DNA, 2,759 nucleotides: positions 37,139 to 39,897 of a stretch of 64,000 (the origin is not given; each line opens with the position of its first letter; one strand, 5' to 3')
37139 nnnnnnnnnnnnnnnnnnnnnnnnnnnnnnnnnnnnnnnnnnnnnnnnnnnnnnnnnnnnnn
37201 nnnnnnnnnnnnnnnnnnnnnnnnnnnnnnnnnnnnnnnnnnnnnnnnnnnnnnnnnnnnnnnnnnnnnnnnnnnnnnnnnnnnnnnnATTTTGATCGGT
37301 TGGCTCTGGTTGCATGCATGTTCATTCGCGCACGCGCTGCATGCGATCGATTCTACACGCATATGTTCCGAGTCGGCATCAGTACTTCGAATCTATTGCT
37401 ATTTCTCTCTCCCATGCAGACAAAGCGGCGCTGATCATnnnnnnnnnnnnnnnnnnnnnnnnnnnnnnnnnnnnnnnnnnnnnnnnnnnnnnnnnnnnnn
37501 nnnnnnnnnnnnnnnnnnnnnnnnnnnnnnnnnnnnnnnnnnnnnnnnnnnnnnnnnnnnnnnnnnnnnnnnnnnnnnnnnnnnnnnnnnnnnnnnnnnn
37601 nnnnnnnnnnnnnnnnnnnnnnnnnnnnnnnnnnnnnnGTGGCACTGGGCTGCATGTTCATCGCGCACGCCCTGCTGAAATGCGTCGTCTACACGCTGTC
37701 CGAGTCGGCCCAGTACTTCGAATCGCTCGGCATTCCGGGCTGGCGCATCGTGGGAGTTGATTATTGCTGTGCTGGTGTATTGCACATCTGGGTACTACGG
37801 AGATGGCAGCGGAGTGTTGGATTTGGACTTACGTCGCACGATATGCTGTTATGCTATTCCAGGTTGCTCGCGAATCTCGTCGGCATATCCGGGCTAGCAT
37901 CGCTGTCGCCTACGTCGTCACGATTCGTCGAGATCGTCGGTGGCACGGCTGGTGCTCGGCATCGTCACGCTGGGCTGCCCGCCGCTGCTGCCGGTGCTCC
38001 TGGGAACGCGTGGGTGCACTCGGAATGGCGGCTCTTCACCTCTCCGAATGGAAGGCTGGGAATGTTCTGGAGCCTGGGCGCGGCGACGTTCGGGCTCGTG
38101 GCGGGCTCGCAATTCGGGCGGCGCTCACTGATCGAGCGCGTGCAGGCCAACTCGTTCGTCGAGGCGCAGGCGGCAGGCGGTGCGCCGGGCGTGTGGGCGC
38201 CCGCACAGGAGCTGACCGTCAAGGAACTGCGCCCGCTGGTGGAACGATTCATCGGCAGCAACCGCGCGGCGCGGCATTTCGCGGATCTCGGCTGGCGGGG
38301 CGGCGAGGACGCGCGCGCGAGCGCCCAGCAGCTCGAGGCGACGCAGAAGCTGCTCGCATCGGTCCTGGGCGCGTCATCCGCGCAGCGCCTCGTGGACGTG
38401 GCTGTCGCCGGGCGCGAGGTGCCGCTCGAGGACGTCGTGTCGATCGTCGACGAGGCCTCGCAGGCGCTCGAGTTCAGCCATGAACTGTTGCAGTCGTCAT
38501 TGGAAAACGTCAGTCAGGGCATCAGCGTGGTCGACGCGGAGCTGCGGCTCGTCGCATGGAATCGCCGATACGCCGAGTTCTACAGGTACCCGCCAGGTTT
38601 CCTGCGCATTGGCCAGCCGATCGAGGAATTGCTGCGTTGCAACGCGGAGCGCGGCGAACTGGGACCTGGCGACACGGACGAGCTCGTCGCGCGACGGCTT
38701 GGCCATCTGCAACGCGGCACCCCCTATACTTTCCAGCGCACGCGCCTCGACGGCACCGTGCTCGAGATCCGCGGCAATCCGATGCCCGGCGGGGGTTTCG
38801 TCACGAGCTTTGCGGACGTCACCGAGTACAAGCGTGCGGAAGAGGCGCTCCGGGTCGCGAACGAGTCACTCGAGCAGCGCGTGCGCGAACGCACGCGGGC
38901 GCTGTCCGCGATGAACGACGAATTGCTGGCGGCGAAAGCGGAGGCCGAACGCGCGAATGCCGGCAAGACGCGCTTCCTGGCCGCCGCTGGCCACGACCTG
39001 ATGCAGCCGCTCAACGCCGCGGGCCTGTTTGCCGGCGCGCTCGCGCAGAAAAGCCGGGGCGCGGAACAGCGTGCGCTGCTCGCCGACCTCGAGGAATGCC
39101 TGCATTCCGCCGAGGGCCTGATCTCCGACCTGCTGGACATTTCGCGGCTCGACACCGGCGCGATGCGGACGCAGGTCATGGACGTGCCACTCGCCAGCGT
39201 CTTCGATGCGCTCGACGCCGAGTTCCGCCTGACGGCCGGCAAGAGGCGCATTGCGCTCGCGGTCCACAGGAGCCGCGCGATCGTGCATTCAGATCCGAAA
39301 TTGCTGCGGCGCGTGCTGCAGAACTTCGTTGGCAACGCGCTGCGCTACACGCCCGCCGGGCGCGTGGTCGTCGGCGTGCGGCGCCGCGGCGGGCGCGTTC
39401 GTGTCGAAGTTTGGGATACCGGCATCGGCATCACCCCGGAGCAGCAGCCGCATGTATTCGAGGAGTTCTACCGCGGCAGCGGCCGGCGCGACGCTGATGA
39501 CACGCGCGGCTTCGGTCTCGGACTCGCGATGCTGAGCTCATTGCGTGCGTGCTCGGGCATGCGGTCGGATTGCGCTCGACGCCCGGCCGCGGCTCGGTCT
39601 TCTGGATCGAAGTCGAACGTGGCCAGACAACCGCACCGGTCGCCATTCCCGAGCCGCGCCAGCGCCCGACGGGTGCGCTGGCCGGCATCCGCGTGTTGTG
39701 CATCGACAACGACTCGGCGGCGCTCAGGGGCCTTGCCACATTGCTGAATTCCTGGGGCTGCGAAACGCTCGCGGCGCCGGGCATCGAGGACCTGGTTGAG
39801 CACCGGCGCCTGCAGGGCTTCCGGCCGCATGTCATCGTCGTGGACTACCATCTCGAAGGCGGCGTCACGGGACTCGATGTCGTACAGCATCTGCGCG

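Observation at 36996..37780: Degenerate tandem array: the 5' end of the DoxX-like gene is repeated two to three times, each copy followed by an A/T-only spacer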

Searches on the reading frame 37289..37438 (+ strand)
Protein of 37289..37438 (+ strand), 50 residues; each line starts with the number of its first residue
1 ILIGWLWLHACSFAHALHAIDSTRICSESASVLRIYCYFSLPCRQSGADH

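Call 19: search_protein_families(library=pfam, proteins=[window:37289-37438:+, window:37291-37431:+], max_evalue=1)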
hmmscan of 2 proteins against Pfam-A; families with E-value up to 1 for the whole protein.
seq(50 aa): 0 families

seq(47 aa): 1 family
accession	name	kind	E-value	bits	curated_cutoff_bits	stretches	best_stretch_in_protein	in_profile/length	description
PF10725.14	DUF2517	-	0.055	13.7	25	1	4-34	22-49/61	Protein of unknown function (DUF2517)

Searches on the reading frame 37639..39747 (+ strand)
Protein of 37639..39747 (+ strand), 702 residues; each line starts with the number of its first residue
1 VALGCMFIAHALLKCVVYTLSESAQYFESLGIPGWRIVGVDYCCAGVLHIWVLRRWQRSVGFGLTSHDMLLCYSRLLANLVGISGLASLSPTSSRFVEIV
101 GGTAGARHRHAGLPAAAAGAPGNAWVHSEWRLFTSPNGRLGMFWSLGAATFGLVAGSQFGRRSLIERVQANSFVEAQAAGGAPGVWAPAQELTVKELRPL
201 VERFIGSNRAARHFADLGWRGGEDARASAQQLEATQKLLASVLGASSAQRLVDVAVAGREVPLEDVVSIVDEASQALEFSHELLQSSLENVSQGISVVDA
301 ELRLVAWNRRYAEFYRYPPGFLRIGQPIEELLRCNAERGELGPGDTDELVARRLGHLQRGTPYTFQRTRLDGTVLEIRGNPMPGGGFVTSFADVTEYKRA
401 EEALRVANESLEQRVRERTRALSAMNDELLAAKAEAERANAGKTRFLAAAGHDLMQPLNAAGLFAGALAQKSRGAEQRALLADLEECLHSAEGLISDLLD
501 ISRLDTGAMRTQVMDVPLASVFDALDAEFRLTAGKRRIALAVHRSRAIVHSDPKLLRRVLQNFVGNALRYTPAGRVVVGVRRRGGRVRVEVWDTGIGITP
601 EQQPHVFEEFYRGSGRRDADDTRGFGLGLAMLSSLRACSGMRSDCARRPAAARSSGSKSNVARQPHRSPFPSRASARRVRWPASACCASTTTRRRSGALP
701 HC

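Call 14: find_encoding_contigs(protein=window:37639-39747:+, flank=10000, max_places=10)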
Protein window:37639-39747:+ (702 aa): no gene with exactly this product is on record in the collection.
